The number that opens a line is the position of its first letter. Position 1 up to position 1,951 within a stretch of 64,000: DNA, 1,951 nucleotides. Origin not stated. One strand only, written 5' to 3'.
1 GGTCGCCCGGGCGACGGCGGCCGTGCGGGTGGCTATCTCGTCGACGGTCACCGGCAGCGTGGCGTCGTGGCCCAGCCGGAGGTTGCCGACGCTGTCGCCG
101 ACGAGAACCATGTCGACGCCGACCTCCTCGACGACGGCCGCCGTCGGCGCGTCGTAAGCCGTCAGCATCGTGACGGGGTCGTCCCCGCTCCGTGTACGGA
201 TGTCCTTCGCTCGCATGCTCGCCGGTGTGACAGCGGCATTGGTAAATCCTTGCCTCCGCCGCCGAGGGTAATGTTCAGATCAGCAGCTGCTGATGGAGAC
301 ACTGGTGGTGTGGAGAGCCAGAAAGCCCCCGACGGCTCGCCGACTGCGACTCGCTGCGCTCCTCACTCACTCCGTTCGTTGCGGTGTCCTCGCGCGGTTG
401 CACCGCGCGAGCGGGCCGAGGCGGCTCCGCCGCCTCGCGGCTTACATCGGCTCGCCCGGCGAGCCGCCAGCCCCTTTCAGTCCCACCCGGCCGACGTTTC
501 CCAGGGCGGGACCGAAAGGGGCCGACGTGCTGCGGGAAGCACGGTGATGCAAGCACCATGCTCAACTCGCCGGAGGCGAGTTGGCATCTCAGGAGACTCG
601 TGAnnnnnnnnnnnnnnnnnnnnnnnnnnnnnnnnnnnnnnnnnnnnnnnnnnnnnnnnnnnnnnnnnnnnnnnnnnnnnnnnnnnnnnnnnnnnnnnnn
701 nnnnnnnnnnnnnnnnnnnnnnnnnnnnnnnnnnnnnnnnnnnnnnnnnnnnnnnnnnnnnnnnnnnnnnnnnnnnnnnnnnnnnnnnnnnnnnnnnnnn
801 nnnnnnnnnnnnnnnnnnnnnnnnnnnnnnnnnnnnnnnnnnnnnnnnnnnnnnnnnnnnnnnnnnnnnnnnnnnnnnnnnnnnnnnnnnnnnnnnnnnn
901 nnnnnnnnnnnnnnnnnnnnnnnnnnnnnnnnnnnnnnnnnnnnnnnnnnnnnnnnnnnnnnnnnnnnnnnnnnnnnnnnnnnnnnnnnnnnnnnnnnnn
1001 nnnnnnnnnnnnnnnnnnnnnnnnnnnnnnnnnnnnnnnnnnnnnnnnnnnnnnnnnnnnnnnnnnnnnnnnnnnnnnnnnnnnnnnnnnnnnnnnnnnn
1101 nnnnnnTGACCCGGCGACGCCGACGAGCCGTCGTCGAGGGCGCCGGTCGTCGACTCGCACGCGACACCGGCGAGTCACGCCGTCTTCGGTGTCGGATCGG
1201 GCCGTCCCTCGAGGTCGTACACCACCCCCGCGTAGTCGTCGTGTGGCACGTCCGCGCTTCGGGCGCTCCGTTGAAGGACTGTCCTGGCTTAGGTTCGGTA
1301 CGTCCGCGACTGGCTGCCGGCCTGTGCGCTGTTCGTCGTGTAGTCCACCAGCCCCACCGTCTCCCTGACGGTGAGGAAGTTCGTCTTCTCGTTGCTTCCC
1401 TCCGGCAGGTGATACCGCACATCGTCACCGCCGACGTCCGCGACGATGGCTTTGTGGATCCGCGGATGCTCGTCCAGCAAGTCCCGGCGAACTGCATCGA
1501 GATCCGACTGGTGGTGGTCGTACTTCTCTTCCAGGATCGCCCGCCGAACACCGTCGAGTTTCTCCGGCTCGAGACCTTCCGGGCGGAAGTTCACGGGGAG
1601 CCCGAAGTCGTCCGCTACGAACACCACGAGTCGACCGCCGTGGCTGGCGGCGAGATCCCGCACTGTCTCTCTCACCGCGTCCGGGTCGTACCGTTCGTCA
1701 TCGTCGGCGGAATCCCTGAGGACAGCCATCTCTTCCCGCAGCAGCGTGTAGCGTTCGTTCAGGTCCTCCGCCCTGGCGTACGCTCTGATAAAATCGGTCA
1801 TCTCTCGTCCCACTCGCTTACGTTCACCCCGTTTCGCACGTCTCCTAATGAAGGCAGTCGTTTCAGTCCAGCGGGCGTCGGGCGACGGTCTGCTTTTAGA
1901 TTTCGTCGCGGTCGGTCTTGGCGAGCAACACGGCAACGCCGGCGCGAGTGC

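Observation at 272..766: Three-copy MITE-like repeat family made of chained perfect hairpins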

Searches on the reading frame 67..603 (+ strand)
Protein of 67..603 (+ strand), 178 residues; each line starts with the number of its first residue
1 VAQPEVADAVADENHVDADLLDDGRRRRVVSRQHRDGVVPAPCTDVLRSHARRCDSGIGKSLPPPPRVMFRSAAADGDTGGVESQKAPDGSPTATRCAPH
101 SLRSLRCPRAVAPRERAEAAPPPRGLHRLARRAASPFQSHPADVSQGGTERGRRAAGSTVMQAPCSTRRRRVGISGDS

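Call 104: search_protein_families(library=pfam, proteins=[window:67-603:+], max_evalue=0.1)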
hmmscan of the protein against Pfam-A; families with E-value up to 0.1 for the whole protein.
window:67-603:+ (178 aa): 0 families

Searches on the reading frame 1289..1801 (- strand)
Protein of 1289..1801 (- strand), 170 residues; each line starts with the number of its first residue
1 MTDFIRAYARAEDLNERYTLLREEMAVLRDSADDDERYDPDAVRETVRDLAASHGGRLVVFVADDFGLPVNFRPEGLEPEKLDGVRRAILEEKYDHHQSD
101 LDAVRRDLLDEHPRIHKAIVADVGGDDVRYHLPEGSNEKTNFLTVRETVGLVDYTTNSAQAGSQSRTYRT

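Call 79: find_encoding_contigs(protein=window:1289-1801:-, flank=3000, max_places=8)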
Protein window:1289-1801:- (170 aa): 2 contigs read that carry it; 2 places shown.
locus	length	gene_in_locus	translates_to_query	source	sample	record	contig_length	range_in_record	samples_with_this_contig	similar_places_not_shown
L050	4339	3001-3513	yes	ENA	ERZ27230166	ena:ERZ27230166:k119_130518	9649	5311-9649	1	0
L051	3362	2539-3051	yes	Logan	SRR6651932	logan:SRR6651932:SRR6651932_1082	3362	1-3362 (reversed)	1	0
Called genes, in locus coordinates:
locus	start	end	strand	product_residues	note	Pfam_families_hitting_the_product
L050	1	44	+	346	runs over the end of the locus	PF01546:Peptidase_M20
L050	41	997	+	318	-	PF02729:OTCace_N, PF00185:OTCace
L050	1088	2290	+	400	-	PF01411:tRNA-synt_2c, PF07973:tRNA_SAD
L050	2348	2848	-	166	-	-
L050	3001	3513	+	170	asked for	-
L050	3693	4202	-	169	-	PF19139:DUF5822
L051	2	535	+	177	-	?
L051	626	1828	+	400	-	PF01411:tRNA-synt_2c, PF07973:tRNA_SAD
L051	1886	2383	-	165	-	-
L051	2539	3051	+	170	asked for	-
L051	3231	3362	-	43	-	?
